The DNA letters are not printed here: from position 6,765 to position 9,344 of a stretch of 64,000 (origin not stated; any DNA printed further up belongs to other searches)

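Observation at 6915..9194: Lipoprotein fusing four TSP3-like Ca-binding repeats to a beta-helix: candidate new polysaccharide-active enzyme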

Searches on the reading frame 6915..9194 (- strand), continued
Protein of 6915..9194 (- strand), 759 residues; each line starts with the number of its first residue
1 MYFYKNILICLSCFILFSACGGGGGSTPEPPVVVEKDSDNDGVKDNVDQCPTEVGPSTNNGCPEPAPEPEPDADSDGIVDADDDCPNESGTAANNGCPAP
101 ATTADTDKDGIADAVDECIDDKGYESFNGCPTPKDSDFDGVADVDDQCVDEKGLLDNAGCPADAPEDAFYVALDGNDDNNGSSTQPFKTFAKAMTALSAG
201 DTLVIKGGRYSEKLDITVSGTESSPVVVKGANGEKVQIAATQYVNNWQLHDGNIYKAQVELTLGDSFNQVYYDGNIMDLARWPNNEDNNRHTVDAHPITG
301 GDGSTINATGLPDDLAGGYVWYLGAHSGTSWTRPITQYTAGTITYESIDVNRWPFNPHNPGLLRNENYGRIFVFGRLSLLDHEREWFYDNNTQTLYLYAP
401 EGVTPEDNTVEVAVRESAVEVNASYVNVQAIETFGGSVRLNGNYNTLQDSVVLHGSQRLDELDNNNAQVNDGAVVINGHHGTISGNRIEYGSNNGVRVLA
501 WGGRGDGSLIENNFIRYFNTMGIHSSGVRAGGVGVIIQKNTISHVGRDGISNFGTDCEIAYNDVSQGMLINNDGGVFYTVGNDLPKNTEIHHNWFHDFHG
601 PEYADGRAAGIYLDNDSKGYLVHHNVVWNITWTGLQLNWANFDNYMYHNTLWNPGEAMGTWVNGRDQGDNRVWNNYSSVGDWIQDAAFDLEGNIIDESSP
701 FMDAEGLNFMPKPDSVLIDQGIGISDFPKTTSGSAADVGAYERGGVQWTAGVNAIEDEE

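Call 34: search_solved_structures(query=A1, max_evalue=1e-8, show_alignments=5)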
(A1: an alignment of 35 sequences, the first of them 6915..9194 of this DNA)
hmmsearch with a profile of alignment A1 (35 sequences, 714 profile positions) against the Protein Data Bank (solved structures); distinct sequences matched with E-value up to 1e-8: 5.
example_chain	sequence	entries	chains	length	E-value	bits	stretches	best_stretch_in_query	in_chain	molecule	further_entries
3vst_A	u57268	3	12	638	9.6e-26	93.3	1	26-118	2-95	Xylosidase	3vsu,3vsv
5mqp_A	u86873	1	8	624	3.2e-16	61.8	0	20-139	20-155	Glycoside hydrolase BT_1002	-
1ru4_A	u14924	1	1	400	1.1e-09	40.3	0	23-109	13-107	Pectate lyase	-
5olq_A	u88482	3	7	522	1.2e-09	40.2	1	25-69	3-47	Rhamnogalacturonan lyase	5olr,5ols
9rx2_A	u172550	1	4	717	5.9e-09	37.8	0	16-109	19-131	Parallel beta-helix repeat protein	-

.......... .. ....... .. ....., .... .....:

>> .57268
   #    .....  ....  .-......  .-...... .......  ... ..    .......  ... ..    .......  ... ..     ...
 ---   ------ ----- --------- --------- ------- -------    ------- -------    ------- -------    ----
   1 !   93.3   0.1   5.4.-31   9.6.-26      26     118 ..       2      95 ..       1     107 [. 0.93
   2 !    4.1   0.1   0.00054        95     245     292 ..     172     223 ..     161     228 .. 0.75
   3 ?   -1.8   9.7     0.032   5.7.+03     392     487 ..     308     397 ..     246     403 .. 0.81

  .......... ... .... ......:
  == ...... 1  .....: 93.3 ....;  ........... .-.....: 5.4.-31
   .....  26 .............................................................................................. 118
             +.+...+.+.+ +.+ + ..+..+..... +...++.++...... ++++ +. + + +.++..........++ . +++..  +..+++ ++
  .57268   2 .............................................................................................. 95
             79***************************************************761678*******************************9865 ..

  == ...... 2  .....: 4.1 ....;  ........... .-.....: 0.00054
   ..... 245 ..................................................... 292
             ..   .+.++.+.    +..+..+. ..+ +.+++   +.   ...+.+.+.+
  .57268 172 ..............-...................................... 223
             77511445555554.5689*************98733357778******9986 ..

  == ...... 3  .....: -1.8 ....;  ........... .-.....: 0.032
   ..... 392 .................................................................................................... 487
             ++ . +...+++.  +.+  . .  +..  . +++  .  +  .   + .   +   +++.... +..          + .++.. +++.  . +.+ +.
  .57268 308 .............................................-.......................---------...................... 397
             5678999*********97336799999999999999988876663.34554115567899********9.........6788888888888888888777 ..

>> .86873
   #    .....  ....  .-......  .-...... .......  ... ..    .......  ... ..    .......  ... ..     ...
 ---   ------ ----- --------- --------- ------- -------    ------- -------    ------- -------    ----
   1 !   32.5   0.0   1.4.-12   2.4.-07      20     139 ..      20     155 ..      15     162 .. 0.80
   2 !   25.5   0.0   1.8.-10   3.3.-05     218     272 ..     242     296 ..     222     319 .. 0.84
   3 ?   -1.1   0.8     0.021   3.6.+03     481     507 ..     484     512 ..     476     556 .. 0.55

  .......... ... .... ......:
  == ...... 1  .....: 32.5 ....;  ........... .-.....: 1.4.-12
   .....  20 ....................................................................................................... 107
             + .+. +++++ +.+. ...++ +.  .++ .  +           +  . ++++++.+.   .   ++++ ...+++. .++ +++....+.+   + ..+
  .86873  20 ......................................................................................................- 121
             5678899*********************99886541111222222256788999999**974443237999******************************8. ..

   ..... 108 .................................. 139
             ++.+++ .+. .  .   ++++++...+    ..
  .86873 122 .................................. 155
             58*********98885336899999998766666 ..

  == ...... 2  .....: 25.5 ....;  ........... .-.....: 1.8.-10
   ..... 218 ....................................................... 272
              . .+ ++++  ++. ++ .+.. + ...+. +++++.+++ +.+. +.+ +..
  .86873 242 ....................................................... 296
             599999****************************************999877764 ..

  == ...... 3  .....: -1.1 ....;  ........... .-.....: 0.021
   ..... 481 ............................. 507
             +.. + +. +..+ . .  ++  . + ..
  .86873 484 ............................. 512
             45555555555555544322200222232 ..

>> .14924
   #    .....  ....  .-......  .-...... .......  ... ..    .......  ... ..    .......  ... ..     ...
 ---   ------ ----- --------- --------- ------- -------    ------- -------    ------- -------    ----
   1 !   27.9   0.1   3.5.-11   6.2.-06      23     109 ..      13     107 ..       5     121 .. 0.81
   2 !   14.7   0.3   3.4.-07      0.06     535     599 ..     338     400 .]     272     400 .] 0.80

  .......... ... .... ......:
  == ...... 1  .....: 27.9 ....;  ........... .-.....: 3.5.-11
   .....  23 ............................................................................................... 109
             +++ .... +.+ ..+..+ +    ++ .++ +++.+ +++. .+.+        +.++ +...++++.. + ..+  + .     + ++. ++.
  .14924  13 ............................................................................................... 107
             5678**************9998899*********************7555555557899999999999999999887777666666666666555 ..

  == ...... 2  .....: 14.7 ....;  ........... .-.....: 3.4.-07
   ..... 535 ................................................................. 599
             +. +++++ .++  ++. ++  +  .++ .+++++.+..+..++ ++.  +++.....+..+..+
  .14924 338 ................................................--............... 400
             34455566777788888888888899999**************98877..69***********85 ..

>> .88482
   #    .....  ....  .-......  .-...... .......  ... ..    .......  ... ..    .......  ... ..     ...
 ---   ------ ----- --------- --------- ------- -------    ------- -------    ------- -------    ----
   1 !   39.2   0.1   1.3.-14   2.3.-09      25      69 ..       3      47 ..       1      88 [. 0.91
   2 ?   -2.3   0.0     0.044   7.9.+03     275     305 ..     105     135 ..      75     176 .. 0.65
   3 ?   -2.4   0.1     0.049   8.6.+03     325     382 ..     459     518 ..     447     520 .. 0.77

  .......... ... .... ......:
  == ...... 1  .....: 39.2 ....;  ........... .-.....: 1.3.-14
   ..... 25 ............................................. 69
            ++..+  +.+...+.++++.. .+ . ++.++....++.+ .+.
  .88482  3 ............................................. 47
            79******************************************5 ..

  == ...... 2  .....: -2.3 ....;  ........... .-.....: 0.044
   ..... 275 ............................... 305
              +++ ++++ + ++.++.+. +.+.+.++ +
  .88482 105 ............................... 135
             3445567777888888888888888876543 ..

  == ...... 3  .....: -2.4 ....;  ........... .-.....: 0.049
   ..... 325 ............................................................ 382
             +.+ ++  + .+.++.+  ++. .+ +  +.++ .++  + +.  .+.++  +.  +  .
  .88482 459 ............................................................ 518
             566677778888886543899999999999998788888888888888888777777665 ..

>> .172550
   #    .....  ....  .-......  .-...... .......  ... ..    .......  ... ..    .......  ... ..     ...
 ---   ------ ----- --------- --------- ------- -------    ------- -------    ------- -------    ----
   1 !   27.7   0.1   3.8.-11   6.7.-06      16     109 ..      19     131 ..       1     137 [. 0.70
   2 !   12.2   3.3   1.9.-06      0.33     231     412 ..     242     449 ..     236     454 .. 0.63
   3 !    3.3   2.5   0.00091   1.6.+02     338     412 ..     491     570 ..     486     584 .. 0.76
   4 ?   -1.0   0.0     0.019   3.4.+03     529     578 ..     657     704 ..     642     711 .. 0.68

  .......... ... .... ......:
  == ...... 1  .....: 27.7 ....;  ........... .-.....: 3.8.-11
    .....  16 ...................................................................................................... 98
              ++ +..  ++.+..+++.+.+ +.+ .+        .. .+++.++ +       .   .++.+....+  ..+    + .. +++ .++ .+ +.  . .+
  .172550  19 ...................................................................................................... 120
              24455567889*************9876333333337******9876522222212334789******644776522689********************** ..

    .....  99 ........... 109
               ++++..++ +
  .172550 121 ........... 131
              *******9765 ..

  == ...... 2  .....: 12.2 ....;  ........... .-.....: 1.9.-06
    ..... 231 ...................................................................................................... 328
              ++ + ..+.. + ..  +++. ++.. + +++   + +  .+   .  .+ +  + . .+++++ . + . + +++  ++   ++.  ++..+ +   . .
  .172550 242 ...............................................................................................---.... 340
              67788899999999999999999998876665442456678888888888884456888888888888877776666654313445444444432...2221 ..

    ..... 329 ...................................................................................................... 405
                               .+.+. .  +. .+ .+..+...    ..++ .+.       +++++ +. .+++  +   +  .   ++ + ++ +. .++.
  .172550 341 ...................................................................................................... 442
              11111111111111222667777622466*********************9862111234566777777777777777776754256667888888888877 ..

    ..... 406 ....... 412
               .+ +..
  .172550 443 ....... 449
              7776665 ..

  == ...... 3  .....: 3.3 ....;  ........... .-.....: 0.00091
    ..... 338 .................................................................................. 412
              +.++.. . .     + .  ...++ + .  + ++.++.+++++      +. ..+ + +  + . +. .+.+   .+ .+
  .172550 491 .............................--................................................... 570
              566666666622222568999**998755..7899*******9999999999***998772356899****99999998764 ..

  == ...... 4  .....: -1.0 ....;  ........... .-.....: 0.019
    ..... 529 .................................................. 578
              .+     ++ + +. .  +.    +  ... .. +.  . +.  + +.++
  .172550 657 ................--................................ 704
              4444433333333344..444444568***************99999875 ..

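Call 46: search_protein_families(library=pfam, alignment_id=A3, max_evalue=0.00001)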
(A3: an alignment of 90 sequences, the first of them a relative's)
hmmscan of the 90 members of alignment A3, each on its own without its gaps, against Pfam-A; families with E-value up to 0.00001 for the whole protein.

A. member 1, L063:7887-8252:+ (121 aa): 1 family
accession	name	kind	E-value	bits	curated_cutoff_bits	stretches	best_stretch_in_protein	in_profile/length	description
PF05635.17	23S_rRNA_IVP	-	1.4e-31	109.3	33.8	1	9-113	1-105/106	23S rRNA-intervening sequence protein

B. families by the number of members that match (of 90 scanned): 122 families (the first 25 are shown)
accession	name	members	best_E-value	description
PF18962.6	Por_Secre_tail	6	8e-14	Secretion system C-terminal sorting domain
PF01120.23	Alpha_L_fucos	4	2.6e-104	Alpha-L-fucosidase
PF00072.30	Response_reg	4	7.1e-24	Response regulator receiver domain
PF16757.11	Fucosidase_C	4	3.8e-12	Alpha-L-fucosidase C-terminal domain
PF07715.20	Plug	3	1.7e-15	TonB-dependent Receptor Plug Domain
PF07992.20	Pyr_redox_2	2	2.5e-72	Pyridine nucleotide-disulphide oxidoreductase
PF12831.13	FAD_oxidored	2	2.2e-66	FAD dependent oxidoreductase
PF01765.24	RRF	2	2.5e-64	Ribosome recycling factor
PF18911.6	PKD_4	2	4.3e-60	PKD domain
PF00005.33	ABC_tran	2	4e-54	ABC transporter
PF13377.12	Peripla_BP_3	2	1.3e-39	Periplasmic binding protein-like domain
PF04616.20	Glyco_hydro_43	2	2.9e-37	Glycosyl hydrolases family 43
PF00801.26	PKD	2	7.1e-37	PKD domain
PF15902.12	Sortilin-Vps10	2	9.6e-33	Sortilin, neurotensin receptor 3,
PF00271.37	Helicase_C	2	3.3e-32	Helicase conserved C-terminal domain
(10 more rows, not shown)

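Call 47: search_protein_families(library=pfam, alignment_id=A4, max_evalue=0.00001)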
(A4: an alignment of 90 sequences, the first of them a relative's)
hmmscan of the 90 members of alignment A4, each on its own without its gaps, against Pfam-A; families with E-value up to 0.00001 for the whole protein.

A. member 1, L051:7970-8353:+ (127 aa): 1 family
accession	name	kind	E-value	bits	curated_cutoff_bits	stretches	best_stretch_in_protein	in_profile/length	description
PF09633.15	DUF2023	-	1.6e-42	144.1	27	1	2-102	1-101/101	Protein of unknown function (DUF2023)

B. families by the number of members that match (of 90 scanned): 151 families (the first 25 are shown)
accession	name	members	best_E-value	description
PF18962.6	Por_Secre_tail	6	2.7e-14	Secretion system C-terminal sorting domain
PF07715.20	Plug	4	1.6e-21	TonB-dependent Receptor Plug Domain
PF01120.23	Alpha_L_fucos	3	7.6e-107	Alpha-L-fucosidase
PF02562.22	PhoH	2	1.3e-91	PhoH-like protein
PF07470.19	Glyco_hydro_88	2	2.5e-77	Glycosyl Hydrolase Family 88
PF00593.30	TonB_dep_Rec_b-barrel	2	9.6e-44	TonB dependent receptor-like, beta-barrel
PF13517.12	FG-GAP_3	2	6e-38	FG-GAP-like repeat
PF04446.17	Thg1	2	1.7e-32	tRNAHis guanylyltransferase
PF01476.26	LysM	2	6.4e-31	LysM domain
PF07876.18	Dabb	2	5.2e-30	Stress responsive A/B Barrel Domain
PF02518.31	HATPase_c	2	1.1e-28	Histidine kinase-, DNA gyrase B-, and HSP90-like ATPase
PF01839.29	FG-GAP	2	3.7e-21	FG-GAP repeat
PF17957.7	Big_7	2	1.7e-17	Bacterial Ig domain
PF07690.21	MFS_1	2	2.4e-17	Major Facilitator Superfamily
PF16757.11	Fucosidase_C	2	6.2e-17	Alpha-L-fucosidase C-terminal domain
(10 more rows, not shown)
